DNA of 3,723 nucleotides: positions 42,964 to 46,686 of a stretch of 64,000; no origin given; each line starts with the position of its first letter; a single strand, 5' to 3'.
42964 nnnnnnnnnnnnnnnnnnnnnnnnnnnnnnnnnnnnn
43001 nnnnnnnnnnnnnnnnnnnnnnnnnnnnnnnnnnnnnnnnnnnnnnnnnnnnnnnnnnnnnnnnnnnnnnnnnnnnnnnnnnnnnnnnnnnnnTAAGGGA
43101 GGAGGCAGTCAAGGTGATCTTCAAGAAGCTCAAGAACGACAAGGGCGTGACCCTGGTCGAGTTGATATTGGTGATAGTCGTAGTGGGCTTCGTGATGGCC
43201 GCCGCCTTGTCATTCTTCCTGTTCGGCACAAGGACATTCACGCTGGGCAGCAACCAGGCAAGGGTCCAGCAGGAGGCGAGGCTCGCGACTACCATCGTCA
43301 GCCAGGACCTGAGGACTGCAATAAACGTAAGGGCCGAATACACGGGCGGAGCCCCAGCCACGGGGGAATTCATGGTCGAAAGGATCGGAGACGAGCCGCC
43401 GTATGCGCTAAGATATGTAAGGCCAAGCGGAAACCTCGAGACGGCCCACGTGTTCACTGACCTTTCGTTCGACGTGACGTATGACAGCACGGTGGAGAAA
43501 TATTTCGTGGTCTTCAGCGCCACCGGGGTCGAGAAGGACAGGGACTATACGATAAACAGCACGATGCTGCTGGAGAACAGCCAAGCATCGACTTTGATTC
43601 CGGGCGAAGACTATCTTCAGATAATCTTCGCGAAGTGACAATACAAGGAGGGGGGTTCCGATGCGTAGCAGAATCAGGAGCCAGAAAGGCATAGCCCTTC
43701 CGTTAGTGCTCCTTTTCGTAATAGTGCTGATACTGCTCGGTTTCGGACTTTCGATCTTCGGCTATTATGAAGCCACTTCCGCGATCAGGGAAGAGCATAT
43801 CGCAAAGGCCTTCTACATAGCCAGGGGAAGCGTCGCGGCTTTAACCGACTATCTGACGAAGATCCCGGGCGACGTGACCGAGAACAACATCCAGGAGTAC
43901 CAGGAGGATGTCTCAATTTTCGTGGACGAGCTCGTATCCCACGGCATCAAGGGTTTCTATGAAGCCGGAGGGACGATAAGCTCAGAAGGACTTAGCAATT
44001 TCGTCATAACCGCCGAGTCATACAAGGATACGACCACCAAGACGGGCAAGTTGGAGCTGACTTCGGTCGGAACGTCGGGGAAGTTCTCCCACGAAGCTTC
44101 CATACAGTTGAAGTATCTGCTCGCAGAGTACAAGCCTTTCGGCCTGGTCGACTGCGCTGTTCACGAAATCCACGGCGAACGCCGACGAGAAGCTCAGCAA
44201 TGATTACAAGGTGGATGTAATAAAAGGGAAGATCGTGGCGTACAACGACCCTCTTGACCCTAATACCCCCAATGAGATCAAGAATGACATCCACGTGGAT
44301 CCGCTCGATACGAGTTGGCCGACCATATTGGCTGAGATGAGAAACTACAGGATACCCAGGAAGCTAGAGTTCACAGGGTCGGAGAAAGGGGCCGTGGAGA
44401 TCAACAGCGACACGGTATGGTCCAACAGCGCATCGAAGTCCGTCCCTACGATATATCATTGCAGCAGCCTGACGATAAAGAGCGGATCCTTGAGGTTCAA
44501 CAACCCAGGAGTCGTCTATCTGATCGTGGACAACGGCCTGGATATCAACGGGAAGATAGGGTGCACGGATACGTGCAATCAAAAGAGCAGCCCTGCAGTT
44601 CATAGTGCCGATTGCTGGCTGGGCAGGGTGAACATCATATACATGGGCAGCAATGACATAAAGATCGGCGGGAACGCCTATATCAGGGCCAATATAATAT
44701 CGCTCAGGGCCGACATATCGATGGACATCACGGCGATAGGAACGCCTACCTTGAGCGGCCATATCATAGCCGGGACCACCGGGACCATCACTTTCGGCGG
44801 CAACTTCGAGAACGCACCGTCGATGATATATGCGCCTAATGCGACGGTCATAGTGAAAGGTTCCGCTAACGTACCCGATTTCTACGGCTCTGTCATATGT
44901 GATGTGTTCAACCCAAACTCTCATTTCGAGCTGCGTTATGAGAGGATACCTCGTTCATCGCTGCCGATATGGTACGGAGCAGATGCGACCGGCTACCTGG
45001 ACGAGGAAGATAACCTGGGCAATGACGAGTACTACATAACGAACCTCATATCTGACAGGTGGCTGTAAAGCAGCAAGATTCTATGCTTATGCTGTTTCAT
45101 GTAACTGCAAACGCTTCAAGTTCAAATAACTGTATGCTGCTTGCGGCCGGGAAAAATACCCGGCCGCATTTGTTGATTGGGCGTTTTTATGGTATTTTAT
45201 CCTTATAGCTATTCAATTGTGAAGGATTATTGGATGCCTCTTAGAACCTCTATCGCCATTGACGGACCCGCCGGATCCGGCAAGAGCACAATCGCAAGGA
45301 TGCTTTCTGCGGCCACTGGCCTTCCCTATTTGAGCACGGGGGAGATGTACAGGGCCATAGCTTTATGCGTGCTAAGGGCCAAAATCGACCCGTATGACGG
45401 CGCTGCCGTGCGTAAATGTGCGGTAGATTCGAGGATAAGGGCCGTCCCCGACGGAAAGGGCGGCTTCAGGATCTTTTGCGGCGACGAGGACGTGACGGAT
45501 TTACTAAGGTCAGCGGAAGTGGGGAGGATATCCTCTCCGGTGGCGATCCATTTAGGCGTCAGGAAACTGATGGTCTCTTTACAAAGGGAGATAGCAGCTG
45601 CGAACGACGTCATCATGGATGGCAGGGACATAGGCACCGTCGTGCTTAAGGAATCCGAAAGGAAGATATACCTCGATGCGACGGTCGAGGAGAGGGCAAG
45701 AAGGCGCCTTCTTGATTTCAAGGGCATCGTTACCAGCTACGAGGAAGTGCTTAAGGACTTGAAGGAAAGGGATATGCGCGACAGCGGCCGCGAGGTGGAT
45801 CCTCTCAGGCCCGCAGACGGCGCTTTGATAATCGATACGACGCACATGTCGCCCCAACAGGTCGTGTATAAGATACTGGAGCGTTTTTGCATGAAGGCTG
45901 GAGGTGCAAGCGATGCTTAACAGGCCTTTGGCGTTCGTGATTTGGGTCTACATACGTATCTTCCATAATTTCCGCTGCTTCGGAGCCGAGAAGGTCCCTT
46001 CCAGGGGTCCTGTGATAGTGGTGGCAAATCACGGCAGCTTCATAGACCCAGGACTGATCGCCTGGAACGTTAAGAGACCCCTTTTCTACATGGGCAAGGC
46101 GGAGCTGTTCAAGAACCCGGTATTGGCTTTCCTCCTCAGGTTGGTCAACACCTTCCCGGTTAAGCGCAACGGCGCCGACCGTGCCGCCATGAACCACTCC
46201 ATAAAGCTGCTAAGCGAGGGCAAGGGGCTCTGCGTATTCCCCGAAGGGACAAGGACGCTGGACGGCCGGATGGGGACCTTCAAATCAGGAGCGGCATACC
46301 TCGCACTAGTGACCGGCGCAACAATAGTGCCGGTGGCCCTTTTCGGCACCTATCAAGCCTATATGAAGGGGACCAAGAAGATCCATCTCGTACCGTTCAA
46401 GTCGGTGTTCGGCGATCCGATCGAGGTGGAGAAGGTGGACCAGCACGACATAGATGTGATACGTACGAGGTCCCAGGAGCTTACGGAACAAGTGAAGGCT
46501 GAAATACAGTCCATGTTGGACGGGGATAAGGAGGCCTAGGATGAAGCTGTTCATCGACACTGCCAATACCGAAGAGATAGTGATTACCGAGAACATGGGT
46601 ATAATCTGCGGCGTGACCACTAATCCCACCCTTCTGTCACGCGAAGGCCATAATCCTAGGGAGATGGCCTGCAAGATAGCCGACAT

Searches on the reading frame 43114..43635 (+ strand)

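Call 25: search_protein_families(library=pfam, proteins=[window:43114-43635:+], max_evalue=0.00001)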
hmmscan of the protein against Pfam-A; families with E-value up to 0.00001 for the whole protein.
window:43114-43635:+ (174 aa): 1 family
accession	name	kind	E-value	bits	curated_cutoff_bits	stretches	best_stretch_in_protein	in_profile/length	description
PF07963.17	N_methyl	-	1.8e-06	27.7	21.2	1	7-32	2-27/27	Prokaryotic N-terminal methylation motif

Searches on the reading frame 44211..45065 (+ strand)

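Call 25: search_protein_families(library=pfam, proteins=[window:44211-45065:+], max_evalue=0.00001)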
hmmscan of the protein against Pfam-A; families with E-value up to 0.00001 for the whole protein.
window:44211-45065:+ (285 aa): 1 family
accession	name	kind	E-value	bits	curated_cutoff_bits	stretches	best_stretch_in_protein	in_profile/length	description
PF23981.1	DUF7305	-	4e-07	30.5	27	1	81-244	50-179/185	Domain of unknown function (DUF7305)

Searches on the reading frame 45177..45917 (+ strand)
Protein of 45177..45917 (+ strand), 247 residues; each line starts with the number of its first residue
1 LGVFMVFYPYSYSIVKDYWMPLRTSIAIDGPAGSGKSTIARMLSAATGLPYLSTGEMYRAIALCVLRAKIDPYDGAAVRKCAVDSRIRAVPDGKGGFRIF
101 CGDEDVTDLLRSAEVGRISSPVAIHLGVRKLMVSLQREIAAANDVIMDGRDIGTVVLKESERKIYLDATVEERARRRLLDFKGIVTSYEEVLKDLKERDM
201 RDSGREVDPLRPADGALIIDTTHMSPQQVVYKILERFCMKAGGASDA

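Call 25: search_protein_families(library=pfam, proteins=[window:45177-45917:+], max_evalue=0.00001)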
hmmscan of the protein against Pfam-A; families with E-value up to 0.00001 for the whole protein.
window:45177-45917:+ (247 aa): 3 families
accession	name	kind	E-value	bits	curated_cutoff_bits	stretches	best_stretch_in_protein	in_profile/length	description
PF02224.24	Cytidylate_kin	-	5.7e-67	225.9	26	1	26-236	1-208/211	Cytidylate kinase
PF13189.12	Cytidylate_kin2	-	1.1e-06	29.4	28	0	26-202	2-150/176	Cytidylate kinase-like family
PF13207.12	AAA_17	-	1.8e-06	28.7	27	0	30-62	2-34/136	AAA domain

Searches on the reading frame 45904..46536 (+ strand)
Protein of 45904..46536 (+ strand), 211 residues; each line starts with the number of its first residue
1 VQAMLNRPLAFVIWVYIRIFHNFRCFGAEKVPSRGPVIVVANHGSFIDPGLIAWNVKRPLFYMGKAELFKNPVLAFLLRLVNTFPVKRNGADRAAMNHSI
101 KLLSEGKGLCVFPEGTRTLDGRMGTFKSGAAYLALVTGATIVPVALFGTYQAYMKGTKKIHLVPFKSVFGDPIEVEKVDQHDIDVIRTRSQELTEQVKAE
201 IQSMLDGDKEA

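Call 25: search_protein_families(library=pfam, proteins=[window:45904-46536:+], max_evalue=0.00001)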
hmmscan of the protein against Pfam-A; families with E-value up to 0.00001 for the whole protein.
window:45904-46536:+ (211 aa): 1 family
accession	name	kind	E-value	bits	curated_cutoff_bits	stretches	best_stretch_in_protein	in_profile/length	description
PF01553.26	Acyltransferase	-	1.2e-29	103.3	23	1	24-146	3-131/132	Acyltransferase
